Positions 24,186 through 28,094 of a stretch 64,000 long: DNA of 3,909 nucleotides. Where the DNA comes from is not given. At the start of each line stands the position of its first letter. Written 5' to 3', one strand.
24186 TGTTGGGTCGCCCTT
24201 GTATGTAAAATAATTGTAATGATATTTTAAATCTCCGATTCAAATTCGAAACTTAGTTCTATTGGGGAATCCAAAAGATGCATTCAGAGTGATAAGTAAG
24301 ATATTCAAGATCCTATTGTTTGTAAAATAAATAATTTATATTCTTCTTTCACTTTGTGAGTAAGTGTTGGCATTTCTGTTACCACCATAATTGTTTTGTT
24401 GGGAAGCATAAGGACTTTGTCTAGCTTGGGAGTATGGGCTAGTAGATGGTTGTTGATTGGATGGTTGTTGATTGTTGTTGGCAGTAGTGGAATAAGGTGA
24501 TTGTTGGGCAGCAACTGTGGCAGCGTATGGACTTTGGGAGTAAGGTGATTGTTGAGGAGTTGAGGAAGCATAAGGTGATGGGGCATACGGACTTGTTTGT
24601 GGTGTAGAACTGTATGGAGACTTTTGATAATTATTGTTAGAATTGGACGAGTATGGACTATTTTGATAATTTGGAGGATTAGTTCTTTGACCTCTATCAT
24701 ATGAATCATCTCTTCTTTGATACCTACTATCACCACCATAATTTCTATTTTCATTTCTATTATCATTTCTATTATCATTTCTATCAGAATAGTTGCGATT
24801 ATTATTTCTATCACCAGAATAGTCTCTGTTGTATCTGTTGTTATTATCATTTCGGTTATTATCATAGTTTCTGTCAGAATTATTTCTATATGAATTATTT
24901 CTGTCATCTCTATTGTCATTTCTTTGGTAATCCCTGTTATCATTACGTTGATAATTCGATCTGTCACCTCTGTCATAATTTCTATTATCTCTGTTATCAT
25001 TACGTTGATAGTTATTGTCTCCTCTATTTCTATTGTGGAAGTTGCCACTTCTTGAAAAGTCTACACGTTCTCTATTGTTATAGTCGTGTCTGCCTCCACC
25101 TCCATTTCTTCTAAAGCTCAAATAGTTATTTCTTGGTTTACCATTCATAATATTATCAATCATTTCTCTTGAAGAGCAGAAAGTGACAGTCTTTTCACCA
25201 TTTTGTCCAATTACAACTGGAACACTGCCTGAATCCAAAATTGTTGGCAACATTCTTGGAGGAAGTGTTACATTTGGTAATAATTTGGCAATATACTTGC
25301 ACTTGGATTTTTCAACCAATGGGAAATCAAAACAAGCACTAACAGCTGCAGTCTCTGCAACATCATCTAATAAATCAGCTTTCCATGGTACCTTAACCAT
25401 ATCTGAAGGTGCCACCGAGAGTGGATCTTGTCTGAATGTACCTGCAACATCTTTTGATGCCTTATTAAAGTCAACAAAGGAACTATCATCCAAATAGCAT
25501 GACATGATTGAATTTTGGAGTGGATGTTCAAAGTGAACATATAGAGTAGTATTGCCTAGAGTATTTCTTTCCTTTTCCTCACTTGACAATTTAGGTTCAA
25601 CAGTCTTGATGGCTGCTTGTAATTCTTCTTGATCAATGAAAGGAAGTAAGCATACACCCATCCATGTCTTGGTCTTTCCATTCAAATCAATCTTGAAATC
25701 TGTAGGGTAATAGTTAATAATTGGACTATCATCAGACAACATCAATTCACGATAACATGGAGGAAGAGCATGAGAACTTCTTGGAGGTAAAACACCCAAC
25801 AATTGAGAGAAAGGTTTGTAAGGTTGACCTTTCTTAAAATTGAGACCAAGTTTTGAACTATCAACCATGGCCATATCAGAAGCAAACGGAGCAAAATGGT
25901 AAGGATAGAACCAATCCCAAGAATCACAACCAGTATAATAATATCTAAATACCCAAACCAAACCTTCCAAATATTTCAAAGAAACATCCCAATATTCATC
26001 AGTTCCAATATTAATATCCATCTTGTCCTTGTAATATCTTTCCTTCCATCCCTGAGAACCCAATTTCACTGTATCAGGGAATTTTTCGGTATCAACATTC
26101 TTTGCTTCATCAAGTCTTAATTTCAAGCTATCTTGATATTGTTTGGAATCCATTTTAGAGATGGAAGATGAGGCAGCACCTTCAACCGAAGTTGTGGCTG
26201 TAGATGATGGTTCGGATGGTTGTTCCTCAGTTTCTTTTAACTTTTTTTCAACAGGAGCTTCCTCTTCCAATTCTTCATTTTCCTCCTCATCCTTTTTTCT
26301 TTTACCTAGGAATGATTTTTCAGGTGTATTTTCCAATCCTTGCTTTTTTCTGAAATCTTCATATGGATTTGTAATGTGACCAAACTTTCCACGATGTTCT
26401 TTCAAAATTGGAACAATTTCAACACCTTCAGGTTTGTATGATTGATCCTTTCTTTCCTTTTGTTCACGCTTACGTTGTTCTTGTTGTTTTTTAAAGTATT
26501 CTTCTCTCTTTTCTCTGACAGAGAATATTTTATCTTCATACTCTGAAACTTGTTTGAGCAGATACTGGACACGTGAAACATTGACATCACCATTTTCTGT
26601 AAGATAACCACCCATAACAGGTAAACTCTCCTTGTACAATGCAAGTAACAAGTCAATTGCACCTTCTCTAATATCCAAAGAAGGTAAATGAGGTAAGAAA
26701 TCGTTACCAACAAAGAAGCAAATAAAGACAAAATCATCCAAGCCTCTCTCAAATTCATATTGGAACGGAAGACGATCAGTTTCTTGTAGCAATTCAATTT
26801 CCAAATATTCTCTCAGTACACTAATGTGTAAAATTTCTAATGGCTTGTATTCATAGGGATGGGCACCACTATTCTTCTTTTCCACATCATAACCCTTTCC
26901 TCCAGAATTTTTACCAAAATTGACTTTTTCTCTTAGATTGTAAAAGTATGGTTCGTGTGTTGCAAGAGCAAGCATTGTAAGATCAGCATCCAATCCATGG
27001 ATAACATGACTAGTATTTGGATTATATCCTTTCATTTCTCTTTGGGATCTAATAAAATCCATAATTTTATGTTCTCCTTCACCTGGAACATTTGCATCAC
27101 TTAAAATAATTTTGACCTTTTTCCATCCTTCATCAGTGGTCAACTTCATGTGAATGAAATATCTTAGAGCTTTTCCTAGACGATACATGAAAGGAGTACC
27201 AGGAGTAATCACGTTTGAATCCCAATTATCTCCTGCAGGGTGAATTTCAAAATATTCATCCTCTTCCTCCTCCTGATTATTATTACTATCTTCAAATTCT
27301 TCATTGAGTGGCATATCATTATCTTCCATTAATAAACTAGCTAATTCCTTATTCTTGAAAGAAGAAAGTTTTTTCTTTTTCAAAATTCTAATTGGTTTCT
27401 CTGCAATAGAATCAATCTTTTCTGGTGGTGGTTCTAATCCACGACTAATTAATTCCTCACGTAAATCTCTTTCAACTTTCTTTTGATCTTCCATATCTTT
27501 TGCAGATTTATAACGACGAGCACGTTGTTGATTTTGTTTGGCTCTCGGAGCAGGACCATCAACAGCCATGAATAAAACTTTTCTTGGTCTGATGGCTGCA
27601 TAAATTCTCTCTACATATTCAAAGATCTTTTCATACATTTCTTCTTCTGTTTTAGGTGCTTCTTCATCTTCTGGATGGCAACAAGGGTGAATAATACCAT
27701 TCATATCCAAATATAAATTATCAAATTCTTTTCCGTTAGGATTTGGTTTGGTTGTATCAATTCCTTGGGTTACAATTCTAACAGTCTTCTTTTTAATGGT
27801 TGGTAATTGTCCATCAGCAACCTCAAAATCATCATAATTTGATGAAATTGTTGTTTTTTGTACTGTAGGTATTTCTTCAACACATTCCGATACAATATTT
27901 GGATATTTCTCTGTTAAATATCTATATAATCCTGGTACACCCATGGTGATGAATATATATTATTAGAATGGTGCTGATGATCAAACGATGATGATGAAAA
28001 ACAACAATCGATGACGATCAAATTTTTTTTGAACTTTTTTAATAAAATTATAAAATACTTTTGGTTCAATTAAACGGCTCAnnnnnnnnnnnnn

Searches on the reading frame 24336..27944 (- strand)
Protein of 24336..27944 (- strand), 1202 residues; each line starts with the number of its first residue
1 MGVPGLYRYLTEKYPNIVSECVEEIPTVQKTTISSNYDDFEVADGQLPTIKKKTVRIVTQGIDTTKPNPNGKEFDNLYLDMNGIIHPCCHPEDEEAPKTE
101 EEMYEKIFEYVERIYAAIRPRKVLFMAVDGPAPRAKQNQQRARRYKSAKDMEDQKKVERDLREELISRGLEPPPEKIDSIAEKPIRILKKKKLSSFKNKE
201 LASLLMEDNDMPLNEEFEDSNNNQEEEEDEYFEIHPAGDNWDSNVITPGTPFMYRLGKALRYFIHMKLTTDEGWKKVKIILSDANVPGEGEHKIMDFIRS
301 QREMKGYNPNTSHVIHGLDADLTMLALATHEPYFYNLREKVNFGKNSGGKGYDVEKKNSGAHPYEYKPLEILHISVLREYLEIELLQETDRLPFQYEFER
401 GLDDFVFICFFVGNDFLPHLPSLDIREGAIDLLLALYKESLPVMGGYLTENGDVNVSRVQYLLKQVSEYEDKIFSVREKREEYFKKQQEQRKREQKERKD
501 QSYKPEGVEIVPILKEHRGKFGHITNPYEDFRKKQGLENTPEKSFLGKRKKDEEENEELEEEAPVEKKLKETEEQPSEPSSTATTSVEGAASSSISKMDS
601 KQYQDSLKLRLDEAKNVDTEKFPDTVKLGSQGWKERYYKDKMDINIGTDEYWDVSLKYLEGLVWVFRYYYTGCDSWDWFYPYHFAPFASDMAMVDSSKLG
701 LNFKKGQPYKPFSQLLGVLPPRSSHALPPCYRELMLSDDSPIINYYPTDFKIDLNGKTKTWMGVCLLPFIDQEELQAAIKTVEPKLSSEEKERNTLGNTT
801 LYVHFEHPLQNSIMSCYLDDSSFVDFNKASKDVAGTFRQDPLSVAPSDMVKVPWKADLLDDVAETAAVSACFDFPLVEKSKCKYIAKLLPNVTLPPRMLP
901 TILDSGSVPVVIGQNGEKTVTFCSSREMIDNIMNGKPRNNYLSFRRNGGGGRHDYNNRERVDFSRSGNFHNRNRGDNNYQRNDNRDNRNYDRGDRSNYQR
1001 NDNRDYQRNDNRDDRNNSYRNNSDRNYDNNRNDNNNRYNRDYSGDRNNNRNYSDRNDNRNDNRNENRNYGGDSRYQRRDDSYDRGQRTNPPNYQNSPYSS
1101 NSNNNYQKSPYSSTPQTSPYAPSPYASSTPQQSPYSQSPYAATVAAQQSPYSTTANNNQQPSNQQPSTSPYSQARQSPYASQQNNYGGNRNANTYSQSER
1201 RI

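Call 33: search_protein_families(library=pfam, max_evalue=0.00001, proteins=[window:24336-27944:-])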
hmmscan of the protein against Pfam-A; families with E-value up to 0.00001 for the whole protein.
window:24336-27944:- (1202 aa): 2 families
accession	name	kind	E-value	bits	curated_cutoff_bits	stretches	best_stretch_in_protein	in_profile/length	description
PF17846.6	XRN_M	-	2.3e-132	442.5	23.8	1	395-899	1-438/443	Xrn1 helical domain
PF03159.24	XRN_N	-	1.7e-92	309.7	22.9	1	1-340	1-241/241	XRN 5'-3' exonuclease N-terminus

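Call 54: list_cluster_members(proteins=[window:24339-27944:-, window:42924-44756:-, window:53313-54818:-, window:39031-41052:+, window:12293-14026:+, window:20670-21908:+, window:37403-38524:-, window:56267-57280:-])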
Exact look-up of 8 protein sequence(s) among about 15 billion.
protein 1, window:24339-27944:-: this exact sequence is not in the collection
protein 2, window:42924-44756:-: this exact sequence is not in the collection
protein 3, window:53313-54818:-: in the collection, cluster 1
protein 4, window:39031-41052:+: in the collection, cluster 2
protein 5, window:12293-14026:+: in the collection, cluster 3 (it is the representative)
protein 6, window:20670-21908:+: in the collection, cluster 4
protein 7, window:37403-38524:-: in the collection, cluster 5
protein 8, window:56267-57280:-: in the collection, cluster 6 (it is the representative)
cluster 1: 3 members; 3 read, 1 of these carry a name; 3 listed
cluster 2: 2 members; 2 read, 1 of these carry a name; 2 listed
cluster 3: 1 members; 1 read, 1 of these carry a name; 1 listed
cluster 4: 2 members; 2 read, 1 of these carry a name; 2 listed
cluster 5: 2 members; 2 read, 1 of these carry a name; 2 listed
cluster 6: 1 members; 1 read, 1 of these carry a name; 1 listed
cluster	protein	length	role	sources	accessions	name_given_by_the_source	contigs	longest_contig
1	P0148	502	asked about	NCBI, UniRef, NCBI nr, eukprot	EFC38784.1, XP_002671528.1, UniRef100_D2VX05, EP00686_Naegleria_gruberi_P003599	predicted protein [Naegleria gruberi] | Predicted protein n=1 Tax=Naegleria gruberi TaxID=5762 RepID=D2VX05_NAEGR | uncharacterized protein NAEGRDRAFT_73571 [Naegleria gruberi]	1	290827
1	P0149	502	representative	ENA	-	-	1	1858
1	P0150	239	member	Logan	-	-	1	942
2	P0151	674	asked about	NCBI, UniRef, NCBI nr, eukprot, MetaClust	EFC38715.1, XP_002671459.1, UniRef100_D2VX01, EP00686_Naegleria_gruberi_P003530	predicted protein [Naegleria gruberi] | Predicted protein n=1 Tax=Naegleria gruberi TaxID=5762 RepID=D2VX01_NAEGR | uncharacterized protein NAEGRDRAFT_52917 [Naegleria gruberi]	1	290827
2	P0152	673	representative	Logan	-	-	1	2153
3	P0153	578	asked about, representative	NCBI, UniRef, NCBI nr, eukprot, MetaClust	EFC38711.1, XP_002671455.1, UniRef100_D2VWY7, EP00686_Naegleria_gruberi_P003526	predicted protein [Naegleria gruberi] | Predicted protein n=1 Tax=Naegleria gruberi TaxID=5762 RepID=D2VWY7_NAEGR | uncharacterized protein NAEGRDRAFT_59446 [Naegleria gruberi]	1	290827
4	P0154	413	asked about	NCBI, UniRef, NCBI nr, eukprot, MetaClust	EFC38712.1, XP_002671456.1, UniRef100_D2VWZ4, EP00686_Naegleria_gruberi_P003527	predicted protein [Naegleria gruberi] | Predicted protein n=1 Tax=Naegleria gruberi TaxID=5762 RepID=D2VWZ4_NAEGR | uncharacterized protein NAEGRDRAFT_73558 [Naegleria gruberi]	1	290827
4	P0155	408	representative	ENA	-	-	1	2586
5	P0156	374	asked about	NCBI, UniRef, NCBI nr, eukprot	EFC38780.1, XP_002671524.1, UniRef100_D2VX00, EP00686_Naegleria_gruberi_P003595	predicted protein [Naegleria gruberi] | Predicted protein n=1 Tax=Naegleria gruberi TaxID=5762 RepID=D2VX00_NAEGR | uncharacterized protein NAEGRDRAFT_81529 [Naegleria gruberi]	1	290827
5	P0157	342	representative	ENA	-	-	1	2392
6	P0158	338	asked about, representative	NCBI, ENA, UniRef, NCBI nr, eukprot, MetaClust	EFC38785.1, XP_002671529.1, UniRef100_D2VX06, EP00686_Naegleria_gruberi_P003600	predicted protein [Naegleria gruberi] | Predicted protein n=1 Tax=Naegleria gruberi TaxID=5762 RepID=D2VX06_NAEGR | uncharacterized protein NAEGRDRAFT_81532 [Naegleria gruberi]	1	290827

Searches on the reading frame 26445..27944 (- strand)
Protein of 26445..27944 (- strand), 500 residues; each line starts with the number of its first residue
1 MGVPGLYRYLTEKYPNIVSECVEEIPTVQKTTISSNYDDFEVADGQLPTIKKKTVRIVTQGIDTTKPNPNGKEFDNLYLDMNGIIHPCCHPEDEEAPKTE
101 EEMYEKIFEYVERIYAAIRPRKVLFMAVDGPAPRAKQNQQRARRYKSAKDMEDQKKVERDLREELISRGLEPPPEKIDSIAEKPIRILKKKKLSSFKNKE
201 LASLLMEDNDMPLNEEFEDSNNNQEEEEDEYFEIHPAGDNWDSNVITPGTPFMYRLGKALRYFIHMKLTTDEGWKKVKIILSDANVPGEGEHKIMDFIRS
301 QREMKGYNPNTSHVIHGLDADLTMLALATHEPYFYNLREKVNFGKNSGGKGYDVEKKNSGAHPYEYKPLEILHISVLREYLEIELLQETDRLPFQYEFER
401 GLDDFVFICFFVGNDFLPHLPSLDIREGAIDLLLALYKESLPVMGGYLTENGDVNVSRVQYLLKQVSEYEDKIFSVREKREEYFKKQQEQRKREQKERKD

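Call 34: find_homologous_proteins(query=window:26445-27944:-, max_evalue=1e-30)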
Query window:26445-27944:- (500 aa): 4408 proteins with E <= 1e-30 among 8000 candidates; the best 120 are listed.
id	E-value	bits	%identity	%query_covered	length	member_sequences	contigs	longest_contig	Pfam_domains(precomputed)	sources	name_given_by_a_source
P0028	3.9e-131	456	43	100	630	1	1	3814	PF03159.25,PF17846.7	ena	-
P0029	1.5e-129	451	46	100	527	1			PF03159.25,PF17846.7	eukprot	eukprot:CAMPEP_0184365928 /NCGR_PEP_ID=MMETSP1089-20130417/151202_1 /TAXON_ID=38269 ORGANISM="Gloeoc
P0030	4.5e-129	449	49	55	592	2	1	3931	PF03159.25,PF17846.7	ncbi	ncbi:hypothetical protein EON67_00500, partial [archaeon]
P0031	8.1e-128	445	46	97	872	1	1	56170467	PF03159.25,PF17846.7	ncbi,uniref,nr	ncbi:hypothetical protein KUTeg_014367 [Tegillarca granosa]|uniref:5'-3' exoribonuclease n=1 Tax=Teg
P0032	1.0e-127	445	50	53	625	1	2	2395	PF03159.25,PF17846.7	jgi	jgi:5'-3' exoribonuclease 2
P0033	3.2e-127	443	50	53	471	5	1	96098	PF03159.25,PF17846.7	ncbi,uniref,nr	ncbi:5'-3' exoribonuclease 2-like protein [Armadillidium nasatum]|uniref:5'-3' exoribonuclease 2-lik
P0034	3.3e-127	443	53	52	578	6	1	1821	PF03159.25,PF17846.7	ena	-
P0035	4.1e-127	443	51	52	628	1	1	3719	PF03159.25,PF17846.7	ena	-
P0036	5.6e-127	443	54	51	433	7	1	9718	PF03159.25,PF17846.7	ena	-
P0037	4.2e-126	440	52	52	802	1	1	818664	PF03159.25,PF17846.7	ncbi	ncbi:predicted protein, partial [Ostreococcus lucimarinus CCE9901]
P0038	1.1e-125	438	44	99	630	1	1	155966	PF03159.25,PF17846.7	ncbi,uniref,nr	ncbi:5'-3' exoribonuclease 2-like protein [Camponotus floridanus]|uniref:5'-3' exoribonuclease n=1 T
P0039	1.2e-125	438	53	52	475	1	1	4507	PF03159.25,PF17846.7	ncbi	ncbi:5203_t:CDS:10, partial [Ambispora leptoticha]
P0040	1.2e-125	438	50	55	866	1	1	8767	PF03159.25,PF17846.7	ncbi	ncbi:5'-3' exoribonuclease 2, partial [Podochytrium sp. JEL0797]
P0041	2.7e-125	437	45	99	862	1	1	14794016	PF03159.25,PF17846.7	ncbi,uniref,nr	ncbi:hypothetical protein PV327_000457 [Microctonus hyperodae]|uniref:5'-3' exoribonuclease n=1 Tax=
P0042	2.9e-125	437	53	48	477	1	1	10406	PF03159.25,PF17846.7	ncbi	ncbi:5'-3' exoribonuclease 2, partial [Coemansia erecta]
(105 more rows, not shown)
